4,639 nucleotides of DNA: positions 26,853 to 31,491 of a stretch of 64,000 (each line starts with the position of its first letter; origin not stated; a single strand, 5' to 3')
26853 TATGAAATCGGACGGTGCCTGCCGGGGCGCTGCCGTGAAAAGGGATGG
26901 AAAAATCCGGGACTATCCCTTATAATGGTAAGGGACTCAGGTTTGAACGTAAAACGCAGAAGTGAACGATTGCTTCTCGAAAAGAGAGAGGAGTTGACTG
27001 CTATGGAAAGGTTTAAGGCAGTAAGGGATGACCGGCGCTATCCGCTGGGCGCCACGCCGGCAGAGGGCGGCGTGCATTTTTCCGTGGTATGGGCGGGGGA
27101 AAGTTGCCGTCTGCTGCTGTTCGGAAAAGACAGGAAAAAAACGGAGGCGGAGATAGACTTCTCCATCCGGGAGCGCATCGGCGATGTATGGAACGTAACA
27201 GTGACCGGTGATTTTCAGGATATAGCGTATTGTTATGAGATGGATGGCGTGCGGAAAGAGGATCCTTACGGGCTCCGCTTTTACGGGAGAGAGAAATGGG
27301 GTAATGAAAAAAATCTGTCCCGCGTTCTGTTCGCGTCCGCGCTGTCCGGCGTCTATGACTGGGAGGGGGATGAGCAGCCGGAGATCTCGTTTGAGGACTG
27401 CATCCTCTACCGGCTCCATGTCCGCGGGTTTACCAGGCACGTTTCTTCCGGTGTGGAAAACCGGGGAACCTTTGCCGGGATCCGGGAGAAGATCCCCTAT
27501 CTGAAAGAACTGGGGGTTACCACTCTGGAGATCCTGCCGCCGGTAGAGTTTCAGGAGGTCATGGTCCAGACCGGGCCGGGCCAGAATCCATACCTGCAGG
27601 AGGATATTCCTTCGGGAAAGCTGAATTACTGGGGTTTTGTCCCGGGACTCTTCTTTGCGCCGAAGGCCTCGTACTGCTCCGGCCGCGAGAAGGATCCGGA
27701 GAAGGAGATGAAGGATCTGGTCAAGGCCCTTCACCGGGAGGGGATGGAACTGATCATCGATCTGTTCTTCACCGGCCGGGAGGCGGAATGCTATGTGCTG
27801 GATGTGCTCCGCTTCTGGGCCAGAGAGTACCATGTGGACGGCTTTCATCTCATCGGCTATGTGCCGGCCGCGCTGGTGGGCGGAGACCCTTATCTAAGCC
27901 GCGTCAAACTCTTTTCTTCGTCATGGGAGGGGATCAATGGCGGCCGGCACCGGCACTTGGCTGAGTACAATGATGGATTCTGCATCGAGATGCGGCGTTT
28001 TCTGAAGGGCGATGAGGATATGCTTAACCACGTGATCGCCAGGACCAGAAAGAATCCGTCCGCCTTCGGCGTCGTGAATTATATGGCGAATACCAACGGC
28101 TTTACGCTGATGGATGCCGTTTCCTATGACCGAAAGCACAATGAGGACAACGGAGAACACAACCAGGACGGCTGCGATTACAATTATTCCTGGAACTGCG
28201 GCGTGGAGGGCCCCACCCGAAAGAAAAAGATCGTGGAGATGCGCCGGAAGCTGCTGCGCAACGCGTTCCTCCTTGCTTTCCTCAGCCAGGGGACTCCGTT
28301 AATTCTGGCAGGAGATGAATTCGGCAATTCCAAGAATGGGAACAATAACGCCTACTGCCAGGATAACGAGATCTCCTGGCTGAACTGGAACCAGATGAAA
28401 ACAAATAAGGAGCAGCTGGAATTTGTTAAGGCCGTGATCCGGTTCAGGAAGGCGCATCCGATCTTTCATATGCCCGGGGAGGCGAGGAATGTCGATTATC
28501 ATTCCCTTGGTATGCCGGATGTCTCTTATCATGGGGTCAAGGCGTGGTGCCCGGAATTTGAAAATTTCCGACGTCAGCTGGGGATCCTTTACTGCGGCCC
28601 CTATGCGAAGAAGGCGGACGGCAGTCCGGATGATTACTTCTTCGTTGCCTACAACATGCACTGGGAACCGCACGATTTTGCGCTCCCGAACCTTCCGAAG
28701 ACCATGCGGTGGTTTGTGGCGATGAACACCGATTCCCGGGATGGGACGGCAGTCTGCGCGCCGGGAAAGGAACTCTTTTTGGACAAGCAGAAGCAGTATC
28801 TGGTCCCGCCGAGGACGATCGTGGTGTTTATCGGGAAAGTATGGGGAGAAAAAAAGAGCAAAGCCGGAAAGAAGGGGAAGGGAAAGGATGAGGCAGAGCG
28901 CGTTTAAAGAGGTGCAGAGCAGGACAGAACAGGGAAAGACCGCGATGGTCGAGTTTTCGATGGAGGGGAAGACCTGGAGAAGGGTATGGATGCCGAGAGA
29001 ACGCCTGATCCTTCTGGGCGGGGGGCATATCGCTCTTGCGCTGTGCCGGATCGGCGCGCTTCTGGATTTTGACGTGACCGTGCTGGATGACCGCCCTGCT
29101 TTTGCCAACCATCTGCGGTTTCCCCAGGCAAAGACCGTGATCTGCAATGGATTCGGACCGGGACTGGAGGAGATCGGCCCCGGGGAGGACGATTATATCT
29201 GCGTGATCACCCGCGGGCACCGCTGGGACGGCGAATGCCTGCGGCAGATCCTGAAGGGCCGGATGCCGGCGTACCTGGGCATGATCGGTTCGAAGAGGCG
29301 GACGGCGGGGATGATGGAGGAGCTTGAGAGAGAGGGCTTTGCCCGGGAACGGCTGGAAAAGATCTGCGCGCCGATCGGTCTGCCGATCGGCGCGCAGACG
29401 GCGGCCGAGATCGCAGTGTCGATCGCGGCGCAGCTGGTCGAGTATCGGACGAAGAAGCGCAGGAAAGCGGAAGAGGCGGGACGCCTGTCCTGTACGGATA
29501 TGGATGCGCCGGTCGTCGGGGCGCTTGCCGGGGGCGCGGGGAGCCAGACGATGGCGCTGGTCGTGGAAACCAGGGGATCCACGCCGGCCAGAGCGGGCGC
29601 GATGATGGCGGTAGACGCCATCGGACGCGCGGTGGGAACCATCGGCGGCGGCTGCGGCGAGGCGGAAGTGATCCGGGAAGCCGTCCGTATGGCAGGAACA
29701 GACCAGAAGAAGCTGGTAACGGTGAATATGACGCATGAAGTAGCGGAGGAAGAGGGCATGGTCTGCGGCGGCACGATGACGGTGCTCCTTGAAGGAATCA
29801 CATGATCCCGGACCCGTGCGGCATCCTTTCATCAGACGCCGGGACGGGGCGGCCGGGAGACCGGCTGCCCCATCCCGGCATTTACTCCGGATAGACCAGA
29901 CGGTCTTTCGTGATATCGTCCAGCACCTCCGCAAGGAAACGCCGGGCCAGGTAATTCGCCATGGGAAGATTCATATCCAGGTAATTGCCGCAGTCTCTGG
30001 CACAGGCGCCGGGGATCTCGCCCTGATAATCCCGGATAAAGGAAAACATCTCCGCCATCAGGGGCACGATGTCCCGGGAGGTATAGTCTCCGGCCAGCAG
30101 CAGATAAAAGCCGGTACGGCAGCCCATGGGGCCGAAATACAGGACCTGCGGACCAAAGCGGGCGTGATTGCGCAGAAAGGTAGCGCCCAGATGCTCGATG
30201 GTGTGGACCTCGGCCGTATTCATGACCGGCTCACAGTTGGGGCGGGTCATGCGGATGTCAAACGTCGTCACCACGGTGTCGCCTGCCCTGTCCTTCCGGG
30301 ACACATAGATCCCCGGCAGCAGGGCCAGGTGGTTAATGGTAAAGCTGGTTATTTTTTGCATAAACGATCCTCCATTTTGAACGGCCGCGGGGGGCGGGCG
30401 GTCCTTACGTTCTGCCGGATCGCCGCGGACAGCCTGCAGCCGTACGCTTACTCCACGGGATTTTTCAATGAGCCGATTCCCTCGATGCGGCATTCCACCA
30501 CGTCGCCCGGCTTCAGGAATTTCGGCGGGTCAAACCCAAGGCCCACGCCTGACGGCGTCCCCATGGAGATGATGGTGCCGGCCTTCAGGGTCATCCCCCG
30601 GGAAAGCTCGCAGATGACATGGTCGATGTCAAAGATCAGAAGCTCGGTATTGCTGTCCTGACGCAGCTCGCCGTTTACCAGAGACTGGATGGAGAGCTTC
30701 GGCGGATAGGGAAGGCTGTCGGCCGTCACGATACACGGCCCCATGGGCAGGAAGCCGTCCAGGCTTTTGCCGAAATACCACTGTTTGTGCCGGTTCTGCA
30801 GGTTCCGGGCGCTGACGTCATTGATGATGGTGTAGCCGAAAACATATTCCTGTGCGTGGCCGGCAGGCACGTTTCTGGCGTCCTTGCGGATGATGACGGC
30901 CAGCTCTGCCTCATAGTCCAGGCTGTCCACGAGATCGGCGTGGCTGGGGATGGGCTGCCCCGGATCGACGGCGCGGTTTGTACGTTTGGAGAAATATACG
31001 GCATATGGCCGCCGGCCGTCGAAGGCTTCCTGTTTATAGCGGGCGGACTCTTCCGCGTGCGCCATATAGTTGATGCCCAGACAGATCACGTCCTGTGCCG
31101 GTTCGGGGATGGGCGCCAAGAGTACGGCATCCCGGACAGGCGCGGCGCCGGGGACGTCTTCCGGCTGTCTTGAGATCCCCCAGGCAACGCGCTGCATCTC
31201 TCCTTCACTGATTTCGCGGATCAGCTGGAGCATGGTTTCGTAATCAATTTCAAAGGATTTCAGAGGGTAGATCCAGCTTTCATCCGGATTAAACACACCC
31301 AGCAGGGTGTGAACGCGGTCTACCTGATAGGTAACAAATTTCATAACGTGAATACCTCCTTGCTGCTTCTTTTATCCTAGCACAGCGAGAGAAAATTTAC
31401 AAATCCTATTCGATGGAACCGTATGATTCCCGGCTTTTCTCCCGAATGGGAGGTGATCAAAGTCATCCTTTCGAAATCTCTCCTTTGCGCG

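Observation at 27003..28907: GlgX/isoamylase homolog with all four GH13 catalytic motifs replaced: candidate bacterial pseudo-debranching enzyme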

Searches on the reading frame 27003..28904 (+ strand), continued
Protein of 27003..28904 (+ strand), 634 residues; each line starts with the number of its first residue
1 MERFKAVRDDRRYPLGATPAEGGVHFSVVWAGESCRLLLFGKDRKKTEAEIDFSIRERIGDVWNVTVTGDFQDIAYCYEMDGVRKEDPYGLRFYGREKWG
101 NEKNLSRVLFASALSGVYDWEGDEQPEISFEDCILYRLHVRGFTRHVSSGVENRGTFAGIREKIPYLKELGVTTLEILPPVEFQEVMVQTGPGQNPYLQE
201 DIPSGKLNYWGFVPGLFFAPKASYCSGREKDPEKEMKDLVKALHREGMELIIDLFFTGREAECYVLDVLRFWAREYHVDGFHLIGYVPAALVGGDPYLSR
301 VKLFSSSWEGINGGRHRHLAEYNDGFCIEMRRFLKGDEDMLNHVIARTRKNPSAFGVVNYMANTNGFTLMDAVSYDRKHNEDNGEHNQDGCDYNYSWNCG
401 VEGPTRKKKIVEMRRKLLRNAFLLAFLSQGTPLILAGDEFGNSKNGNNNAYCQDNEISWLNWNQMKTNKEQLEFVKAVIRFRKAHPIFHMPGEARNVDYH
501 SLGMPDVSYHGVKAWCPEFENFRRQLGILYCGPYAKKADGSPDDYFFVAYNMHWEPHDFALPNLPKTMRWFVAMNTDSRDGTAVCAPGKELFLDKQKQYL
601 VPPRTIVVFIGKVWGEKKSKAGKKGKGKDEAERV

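Call 44: predict_structure(alignment_id=A1)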
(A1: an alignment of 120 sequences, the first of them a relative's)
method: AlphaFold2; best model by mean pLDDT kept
length: 634 residues; sequences in the alignment: 120
mean_pLDDT: 95.1   pTM: 0.93
mean pLDDT of the five models: 95.1, 94.8, 94.7, 94.2, 94.1
residues with pLDDT >= 90: 585; 70-90: 24; 50-70: 21; < 50: 4
segments of 3 or more residues with pLDDT < 50: 632-634
pLDDT, mean of each block of 10 residues (from residue 1): 86 94 97 98 94 96 97 97 98 97 94 94 97 99 98 98 99 99 95 71 95 97 95 98 99 98 98 98 97 97 96 91 98 98 98 97 97 97 95 94 97 98 98 99 98 98 97 98 98 98 98 97 98 98 98 98 97 96 92 97 98 78 56 48
secondary structure, 60 per line:
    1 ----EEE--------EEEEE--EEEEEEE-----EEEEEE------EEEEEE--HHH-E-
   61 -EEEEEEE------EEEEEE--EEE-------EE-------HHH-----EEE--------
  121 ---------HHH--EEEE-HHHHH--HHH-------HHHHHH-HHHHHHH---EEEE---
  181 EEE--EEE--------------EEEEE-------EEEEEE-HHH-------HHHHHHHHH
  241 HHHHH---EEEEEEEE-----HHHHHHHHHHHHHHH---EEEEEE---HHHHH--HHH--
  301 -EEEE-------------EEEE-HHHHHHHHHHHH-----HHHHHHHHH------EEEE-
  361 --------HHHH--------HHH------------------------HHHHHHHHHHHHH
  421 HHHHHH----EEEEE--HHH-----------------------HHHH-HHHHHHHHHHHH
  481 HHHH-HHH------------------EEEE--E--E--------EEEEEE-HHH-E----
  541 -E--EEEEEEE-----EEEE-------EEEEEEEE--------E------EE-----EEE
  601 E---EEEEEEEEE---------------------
elements in order: E5-7 E16-20 E23-29 E35-40 E47-52 E62-68 E75-80 E83-85 E110-112 E135-138 H140-144 H157-162 H164-170 E174-177 E181-183 E186-188 E203-207 E215-220 H232-245 E249-256 H262-276 E280-285 H289-293 E302-305 E319-322 H324-335 H341-349 E356-359 H369-372 H408-426 E431-435 H464-467 H469-484 E507-510 E525-530 E545-551 E557-560 E568-575 E598-601 E605-613

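Call 47: fold_search(model_id=the predicted structure, library=pdb)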
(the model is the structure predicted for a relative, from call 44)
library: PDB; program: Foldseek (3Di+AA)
matches with E <= 10: 1600; with E <= 0.001: 615
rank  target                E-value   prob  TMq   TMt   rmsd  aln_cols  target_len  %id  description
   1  9j60_B                2.0e-54  1.00  0.81  0.74   4.7       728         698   25  Cryo-EM structure of the rice isoamylase ISA1 dimer (released 2025-05-28)
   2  9j6x_B                2.8e-54  1.00  0.81  0.72   4.8       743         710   25  Cryo-EM structure of the rice isoamylase ISA1-ISA2 heterocomplex (released 2025-05-28)
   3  9j60_A                4.1e-54  1.00  0.81  0.78   4.1       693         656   26  Cryo-EM structure of the rice isoamylase ISA1 dimer (released 2025-05-28)
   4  4okd_A                5.5e-54  1.00  0.81  0.65   5.1       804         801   26  Crystal Structure of Chlamydomonas reinhardtii Isoamylase 1 (ISA1) in complex with maltoheptaose (released 2014-07-02)
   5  9lfn_B                1.9e-53  1.00  0.81  0.73   4.7       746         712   24  Cryo-EM structure of the rice isoamylase ISA1-ISA2 heterocomplex incubated with Amylopectin (released 2025-05-28)
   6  4j7r_A                1.1e-52  1.00  0.82  0.65   5.2       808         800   26  Crystal Structure of Chlamydomonas reinhardtii Isoamylase 1 (ISA1) (released 2014-03-19)
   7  4okd_B                1.4e-52  1.00  0.81  0.65   5.4       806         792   25  Crystal Structure of Chlamydomonas reinhardtii Isoamylase 1 (ISA1) in complex with maltoheptaose (released 2014-07-02)
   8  9xvv_A                1.4e-52  1.00  0.80  0.71   5.4       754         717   25  Maltoheptaose-bound Arabidopsis ISA2-ISA1-ISA1 heterotrimer (released 2026-04-08)
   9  9j6x_A                3.3e-52  1.00  0.80  0.72   4.8       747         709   25  Cryo-EM structure of the rice isoamylase ISA1-ISA2 heterocomplex (released 2025-05-28)
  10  9xve_A                3.9e-52  1.00  0.79  0.78   4.4       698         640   26  Arabidopsis ISA1-ISA1 homodimer (released 2026-04-08)
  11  9xvg_B                5.5e-52  1.00  0.81  0.80   3.8       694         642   26  Maltoheptaose-incubated Arabidopsis ISA1-ISA1 homodimer (released 2026-04-08)
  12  4j7r_B                1.2e-51  1.00  0.81  0.65   4.9       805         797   26  Crystal Structure of Chlamydomonas reinhardtii Isoamylase 1 (ISA1) (released 2014-03-19)
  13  9lfn_A                2.0e-51  1.00  0.81  0.74   4.1       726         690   25  Cryo-EM structure of the rice isoamylase ISA1-ISA2 heterocomplex incubated with Amylopectin (released 2025-05-28)
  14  9xvg_A                2.4e-51  1.00  0.79  0.77   4.4       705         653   26  Maltoheptaose-incubated Arabidopsis ISA1-ISA1 homodimer (released 2026-04-08)
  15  7u3d_B                1.6e-50  1.00  0.81  0.75   4.3       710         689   26  Structure of S. venezuelae GlgX-c-di-GMP-acarbose complex (4.6) (released 2022-10-05)
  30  2vnc_A                3.5e-47  1.00  0.77  0.70   5.5       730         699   27  Crystal structure of Glycogen Debranching enzyme TreX from Sulfolobus solfataricus (released 2008-07-29)
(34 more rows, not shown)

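Call 54: list_cluster_members(proteins=[P0035, P0043, P0056, P0081])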
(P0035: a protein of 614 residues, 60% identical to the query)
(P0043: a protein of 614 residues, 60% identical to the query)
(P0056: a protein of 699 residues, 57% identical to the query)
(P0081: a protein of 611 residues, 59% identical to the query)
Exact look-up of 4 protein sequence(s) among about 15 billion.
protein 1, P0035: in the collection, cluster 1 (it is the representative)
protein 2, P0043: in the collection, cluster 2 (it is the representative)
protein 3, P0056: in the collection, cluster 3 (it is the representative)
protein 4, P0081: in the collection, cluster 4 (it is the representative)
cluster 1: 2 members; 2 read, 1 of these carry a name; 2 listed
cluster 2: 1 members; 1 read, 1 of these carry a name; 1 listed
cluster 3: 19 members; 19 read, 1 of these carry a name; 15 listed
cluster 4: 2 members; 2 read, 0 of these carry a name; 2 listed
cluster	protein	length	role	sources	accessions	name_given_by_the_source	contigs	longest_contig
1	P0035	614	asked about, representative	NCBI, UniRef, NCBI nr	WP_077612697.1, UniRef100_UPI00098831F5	alpha amylase C-terminal domain-containing protein [Clostridium sp. Marseille-P2415] | alpha amylase C-terminal domain-containing protein n=1 Tax=Clostridium sp. ...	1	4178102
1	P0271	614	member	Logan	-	-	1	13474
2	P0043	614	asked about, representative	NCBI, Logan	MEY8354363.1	alpha amylase C-terminal domain-containing protein [Lachnospiraceae bacterium 54-53]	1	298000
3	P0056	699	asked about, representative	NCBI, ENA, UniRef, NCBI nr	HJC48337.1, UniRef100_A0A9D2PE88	MAG TPA: alpha-amylase [Candidatus Lachnoclostridium pullistercoris] | Alpha-amylase n=1 Tax=Candidatus Lachnoclostridium pullistercoris TaxID=2838632 ... | alpha-amylase [Candidatus Lachnoclostridium pullistercoris]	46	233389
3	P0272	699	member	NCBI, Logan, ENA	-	-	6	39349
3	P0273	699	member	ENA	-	-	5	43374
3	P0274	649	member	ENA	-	-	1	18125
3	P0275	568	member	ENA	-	-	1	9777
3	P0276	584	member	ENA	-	-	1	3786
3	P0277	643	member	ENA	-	-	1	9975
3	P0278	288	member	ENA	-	-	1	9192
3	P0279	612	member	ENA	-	-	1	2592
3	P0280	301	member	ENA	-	-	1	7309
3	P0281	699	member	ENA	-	-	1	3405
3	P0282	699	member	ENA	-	-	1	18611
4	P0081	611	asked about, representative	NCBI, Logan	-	-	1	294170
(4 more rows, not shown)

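Call 69: find_homologous_proteins(query=L080:9884-12022:+, max_evalue=1e-100)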
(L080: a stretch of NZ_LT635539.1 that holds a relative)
Query L080:9884-12022:+ (713 aa): 8000 proteins with E <= 1e-100 among 8000 candidates; the best 120 are listed.
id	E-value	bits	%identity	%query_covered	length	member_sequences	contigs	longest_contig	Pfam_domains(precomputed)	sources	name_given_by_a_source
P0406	0.0e+0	1725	99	100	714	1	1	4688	PF02922.25,PF00128.32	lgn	-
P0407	0.0e+0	1723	99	100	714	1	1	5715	PF02922.25,PF00128.32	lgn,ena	-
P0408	0.0e+0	1721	100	99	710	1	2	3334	PF02922.25,PF00128.32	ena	-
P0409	0.0e+0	1721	99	100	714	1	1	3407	PF02922.25,PF00128.32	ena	-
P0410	0.0e+0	1721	99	100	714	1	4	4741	PF02922.25,PF00128.32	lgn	-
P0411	0.0e+0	1720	99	100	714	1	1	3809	PF02922.25,PF00128.32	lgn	-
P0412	0.0e+0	1720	100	99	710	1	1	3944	PF02922.25,PF00128.32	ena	-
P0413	0.0e+0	1719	100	99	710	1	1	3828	PF02922.25,PF00128.32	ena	-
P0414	0.0e+0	1719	100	99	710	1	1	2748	PF02922.25,PF00128.32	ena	-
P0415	0.0e+0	1719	99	100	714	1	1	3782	PF02922.25,PF00128.32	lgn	-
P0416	0.0e+0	1718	100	99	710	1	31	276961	PF02922.25,PF00128.32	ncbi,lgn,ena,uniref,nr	ncbi:glycogen debranching protein [Blautia intestinalis]|uniref:glycogen debranching protein n=1 Tax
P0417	0.0e+0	1718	100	99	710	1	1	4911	PF02922.25,PF00128.32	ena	-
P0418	0.0e+0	1718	100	99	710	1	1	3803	PF02922.25,PF00128.32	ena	-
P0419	0.0e+0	1718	99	99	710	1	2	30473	PF02922.25,PF00128.32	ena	-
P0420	0.0e+0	1718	99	99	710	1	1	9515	PF02922.25,PF00128.32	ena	-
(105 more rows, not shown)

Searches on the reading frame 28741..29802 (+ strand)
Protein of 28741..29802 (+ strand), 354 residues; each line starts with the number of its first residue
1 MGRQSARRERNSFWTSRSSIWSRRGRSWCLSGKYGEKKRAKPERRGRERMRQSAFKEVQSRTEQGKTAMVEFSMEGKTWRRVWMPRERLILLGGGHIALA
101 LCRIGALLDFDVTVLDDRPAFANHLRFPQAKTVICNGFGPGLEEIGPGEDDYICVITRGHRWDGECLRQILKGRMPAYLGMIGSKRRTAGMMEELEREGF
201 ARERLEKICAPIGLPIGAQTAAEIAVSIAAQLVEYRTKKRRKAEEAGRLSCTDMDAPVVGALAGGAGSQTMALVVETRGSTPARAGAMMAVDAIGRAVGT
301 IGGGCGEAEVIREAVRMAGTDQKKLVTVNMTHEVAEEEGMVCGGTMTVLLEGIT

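Call 12: search_protein_families(library=pfam, proteins=[window:28741-29802:+], max_evalue=0.00001)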
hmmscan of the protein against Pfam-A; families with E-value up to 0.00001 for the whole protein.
window:28741-29802:+ (354 aa): 2 families
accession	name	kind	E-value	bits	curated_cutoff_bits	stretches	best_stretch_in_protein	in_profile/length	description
PF13478.12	XdhC_C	-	2.6e-42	144.7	29.7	1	89-232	1-125/125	XdhC Rossmann domain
PF02625.21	XdhC_CoxI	-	2.2e-17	63.2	24.3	1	271-328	10-67/68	XdhC and CoxI family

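Call 56: search_protein_families(library=ncbifam, proteins=[window:28888-29802:+], max_evalue=0.001)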
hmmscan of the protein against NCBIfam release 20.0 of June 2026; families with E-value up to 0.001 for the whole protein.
window:28888-29802:+ (305 aa): 2 families
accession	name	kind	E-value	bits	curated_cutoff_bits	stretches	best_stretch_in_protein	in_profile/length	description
NF045664.1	XdhC_rel_AOR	equivalog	1.1e-72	245.2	350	2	7-188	164-345/346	XdhC family aldehyde oxidoreductase maturation factor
TIGR02964.1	xanthine_xdhC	equivalog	6e-33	114.4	161.6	2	31-184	94-246/246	xanthine dehydrogenase accessory protein XdhC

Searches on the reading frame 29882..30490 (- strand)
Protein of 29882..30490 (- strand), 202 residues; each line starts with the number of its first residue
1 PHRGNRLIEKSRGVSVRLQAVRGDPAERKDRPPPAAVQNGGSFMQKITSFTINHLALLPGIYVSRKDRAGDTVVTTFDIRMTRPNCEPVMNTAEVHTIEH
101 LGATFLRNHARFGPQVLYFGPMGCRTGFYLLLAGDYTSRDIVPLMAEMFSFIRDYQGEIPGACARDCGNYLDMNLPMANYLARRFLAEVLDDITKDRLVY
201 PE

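Call 12: search_protein_families(library=pfam, proteins=[window:29882-30490:-], max_evalue=0.00001)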
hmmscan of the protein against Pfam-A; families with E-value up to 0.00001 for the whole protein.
window:29882-30490:- (202 aa): 1 family
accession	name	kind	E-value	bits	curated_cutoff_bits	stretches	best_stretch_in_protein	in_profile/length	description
PF02664.20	LuxS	-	1.3e-60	204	27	1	46-194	1-153/154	S-Ribosylhomocysteinase (LuxS)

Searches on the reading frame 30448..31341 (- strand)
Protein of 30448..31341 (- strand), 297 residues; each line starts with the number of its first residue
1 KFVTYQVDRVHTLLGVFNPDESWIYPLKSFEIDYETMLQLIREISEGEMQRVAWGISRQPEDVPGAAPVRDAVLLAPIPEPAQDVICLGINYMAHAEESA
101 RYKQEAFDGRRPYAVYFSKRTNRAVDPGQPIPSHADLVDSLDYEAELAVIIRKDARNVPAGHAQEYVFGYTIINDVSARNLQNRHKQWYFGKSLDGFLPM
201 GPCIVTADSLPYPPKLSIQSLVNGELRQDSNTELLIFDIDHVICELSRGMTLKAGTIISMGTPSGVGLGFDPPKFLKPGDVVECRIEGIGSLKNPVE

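Call 12: search_protein_families(library=pfam, proteins=[window:30448-31341:-], max_evalue=0.00001)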
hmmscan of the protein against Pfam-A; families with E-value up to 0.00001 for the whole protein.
window:30448-31341:- (297 aa): 1 family
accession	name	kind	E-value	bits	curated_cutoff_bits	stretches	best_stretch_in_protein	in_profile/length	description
PF01557.24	FAA_hydrolase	-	4.7e-65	219.7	23.9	1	85-296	2-213/214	Fumarylacetoacetate (FAA) hydrolase C-terminal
